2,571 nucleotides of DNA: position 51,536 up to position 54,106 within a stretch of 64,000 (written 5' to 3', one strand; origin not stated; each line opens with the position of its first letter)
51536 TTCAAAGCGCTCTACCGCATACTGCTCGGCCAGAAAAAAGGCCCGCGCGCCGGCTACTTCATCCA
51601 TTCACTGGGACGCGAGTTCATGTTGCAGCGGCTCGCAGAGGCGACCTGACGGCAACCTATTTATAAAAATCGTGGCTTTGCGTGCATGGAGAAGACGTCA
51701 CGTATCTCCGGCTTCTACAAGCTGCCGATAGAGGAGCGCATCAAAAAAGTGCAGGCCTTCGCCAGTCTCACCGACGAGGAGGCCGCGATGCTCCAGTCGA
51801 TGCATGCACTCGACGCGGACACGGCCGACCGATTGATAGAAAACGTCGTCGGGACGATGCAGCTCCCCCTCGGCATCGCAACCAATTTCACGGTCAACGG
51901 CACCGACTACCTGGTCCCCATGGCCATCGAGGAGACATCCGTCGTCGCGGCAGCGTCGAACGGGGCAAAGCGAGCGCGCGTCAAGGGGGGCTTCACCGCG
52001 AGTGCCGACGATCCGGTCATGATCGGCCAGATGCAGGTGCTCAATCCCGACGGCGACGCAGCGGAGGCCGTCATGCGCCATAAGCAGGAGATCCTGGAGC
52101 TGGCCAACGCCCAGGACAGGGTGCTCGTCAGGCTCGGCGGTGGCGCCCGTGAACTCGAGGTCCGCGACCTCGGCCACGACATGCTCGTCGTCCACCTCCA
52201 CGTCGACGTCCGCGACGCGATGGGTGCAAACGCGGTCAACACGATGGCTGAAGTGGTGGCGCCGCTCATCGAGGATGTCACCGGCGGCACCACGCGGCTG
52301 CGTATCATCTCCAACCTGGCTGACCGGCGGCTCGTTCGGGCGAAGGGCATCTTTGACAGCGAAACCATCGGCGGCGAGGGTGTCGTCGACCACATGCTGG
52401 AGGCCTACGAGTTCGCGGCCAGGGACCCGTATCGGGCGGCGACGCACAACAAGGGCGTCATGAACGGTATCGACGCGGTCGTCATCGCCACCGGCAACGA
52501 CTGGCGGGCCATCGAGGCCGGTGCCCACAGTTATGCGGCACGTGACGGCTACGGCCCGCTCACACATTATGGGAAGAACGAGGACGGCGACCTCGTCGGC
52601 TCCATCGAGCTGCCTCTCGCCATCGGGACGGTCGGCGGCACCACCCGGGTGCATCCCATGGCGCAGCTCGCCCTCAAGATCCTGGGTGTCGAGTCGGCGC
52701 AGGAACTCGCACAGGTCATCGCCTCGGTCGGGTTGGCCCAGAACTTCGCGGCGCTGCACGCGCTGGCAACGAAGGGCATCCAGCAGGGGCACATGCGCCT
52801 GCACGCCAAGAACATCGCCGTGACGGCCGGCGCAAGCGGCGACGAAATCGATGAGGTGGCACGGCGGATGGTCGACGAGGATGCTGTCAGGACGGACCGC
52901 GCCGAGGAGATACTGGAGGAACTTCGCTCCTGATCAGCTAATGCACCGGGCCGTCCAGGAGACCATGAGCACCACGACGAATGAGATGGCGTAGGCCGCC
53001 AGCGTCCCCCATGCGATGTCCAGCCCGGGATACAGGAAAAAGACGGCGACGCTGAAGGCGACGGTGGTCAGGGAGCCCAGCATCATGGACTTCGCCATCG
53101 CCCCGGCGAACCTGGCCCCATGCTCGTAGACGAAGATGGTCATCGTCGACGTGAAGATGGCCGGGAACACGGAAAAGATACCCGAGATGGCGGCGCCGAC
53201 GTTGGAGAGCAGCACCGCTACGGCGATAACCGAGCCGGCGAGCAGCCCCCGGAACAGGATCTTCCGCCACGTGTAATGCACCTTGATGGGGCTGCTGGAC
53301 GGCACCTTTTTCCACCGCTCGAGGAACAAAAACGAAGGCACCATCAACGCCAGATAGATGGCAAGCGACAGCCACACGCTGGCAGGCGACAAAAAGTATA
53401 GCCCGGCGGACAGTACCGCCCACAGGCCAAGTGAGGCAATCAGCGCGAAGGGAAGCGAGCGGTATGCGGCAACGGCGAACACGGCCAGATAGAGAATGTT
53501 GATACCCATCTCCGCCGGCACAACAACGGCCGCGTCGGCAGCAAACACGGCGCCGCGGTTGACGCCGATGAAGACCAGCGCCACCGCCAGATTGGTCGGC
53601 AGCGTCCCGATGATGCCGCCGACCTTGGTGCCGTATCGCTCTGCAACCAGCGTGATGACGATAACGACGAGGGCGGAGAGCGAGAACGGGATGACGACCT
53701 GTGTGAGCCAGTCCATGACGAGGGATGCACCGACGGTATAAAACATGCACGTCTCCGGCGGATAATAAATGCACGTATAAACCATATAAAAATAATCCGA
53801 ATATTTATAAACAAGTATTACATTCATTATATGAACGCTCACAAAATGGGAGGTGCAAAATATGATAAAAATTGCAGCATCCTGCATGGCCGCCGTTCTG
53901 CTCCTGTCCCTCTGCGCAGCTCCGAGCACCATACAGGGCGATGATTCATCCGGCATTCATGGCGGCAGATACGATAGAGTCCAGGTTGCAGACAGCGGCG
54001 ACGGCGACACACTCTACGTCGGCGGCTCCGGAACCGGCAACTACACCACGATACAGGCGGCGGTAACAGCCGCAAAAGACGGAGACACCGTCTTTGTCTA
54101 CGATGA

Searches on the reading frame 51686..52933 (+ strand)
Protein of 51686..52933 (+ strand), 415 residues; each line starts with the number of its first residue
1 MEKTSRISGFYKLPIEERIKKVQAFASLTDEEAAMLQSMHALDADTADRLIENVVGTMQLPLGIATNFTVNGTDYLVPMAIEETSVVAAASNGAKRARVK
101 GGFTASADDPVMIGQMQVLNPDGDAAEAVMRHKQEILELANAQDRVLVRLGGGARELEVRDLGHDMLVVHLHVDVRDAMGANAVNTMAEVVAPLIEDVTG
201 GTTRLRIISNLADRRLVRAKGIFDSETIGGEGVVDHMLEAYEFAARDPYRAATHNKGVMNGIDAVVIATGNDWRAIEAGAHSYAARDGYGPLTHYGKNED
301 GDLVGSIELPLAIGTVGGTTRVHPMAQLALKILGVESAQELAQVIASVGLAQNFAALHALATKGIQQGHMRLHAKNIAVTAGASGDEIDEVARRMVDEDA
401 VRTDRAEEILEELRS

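Call 3: search_protein_families(library=pfam, proteins=[window:51686-52933:+], max_evalue=0.01)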
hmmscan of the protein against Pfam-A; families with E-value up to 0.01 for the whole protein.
window:51686-52933:+ (415 aa): 1 family
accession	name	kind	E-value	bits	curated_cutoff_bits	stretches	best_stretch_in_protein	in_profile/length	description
PF00368.23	HMG-CoA_red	-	8e-115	384.2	27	1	15-374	2-368/368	Hydroxymethylglutaryl-coenzyme A reductase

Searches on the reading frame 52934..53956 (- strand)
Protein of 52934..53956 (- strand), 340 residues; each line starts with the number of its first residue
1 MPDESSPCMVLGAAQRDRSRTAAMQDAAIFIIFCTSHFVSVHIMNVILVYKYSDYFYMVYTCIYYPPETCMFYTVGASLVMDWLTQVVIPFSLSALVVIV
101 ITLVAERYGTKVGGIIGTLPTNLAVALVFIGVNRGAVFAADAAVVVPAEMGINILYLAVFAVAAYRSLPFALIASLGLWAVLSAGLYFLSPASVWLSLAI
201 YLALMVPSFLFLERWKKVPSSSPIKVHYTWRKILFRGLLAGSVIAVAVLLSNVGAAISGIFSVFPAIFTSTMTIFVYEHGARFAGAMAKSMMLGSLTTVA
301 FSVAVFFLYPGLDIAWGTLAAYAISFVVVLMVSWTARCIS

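Call 3: search_protein_families(library=pfam, proteins=[window:52934-53956:-], max_evalue=0.01)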
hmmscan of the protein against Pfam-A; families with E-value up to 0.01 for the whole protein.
window:52934-53956:- (340 aa): 1 family
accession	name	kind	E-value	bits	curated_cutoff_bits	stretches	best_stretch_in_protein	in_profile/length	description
PF11345.13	DUF3147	-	9.1e-05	23.2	23.6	1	88-189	2-108/111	Protein of unknown function (DUF3147)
